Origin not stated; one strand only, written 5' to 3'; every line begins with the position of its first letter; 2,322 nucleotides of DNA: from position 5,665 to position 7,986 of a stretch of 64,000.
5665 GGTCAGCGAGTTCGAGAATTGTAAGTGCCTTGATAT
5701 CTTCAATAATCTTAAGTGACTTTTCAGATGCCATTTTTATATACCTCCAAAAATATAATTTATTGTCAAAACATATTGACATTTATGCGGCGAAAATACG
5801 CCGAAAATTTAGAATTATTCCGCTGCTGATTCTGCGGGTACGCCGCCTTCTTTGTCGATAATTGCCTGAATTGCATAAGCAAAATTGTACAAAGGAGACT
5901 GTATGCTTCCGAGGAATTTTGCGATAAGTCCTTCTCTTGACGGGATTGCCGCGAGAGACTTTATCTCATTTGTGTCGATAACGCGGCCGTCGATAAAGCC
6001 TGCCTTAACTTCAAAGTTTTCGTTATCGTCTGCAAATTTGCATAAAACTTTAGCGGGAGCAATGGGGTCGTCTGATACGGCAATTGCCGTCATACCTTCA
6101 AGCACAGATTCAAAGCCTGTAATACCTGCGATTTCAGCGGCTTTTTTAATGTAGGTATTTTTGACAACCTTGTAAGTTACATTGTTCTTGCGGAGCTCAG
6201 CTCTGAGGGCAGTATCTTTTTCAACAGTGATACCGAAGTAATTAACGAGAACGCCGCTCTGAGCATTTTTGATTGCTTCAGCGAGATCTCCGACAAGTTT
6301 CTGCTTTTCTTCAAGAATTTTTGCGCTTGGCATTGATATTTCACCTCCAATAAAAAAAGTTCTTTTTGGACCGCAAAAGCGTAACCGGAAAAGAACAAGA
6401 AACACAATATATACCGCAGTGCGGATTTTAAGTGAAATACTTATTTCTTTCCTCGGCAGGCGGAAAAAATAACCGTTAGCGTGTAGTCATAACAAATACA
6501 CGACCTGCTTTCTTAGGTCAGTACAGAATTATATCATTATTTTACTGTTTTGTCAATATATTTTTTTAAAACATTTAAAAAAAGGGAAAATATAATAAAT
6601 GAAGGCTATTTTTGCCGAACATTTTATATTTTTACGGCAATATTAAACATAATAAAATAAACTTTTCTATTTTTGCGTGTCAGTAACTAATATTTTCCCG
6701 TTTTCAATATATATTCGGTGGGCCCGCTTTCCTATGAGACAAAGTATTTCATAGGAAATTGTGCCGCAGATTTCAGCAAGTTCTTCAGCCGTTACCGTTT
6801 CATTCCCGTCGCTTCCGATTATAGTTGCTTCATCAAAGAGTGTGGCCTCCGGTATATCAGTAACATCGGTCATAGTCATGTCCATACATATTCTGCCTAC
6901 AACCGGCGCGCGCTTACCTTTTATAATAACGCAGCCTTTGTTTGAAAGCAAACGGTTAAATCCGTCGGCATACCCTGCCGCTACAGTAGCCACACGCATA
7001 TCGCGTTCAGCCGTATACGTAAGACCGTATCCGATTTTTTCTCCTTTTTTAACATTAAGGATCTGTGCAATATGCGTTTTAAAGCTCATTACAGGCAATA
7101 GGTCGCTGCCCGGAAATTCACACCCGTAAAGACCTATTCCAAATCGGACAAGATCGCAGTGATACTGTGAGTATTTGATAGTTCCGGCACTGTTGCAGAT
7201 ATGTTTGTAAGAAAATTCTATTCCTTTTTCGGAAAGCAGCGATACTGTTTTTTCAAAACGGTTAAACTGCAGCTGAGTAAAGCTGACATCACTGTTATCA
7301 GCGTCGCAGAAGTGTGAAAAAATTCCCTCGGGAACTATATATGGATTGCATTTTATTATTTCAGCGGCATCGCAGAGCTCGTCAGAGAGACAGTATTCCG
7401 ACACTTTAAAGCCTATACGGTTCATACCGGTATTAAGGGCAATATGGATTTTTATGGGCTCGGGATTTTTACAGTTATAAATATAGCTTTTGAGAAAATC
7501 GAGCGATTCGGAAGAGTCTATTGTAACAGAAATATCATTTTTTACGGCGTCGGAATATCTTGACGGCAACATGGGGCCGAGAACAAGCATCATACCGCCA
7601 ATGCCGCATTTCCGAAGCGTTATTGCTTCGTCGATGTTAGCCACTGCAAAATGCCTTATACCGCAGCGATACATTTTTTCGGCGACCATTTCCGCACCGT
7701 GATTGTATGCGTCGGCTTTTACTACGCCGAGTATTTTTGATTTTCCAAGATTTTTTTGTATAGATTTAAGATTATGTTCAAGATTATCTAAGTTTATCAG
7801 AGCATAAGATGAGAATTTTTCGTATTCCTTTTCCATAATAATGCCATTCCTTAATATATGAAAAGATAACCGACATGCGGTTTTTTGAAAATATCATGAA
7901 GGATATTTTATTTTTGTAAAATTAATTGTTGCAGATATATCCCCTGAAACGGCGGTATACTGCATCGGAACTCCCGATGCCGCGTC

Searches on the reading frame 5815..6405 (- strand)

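Call 90: search_protein_families(library=pfam, proteins=[window:5815-6405:-], max_evalue=0.01)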
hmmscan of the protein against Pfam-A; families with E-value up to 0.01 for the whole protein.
window:5815-6405:- (196 aa): 1 family
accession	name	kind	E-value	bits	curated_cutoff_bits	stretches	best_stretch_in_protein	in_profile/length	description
PF00466.25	Ribosomal_L10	-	2.9e-23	82.3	22.8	1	31-125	3-99/100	Ribosomal protein L10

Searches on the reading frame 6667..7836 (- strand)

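Call 83: search_protein_families(library=pfam, proteins=[window:6667-7836:-], max_evalue=0.0001)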
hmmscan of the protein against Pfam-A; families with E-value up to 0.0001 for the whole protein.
window:6667-7836:- (389 aa): 2 families
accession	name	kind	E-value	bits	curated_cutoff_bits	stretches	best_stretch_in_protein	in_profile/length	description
PF01168.26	Ala_racemase_N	-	2.8e-62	210.7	24.1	1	14-239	1-218/220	Alanine racemase, N-terminal domain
PF00842.27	Ala_racemase_C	-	1.3e-51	173.9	25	1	249-376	1-127/127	Alanine racemase, C-terminal domain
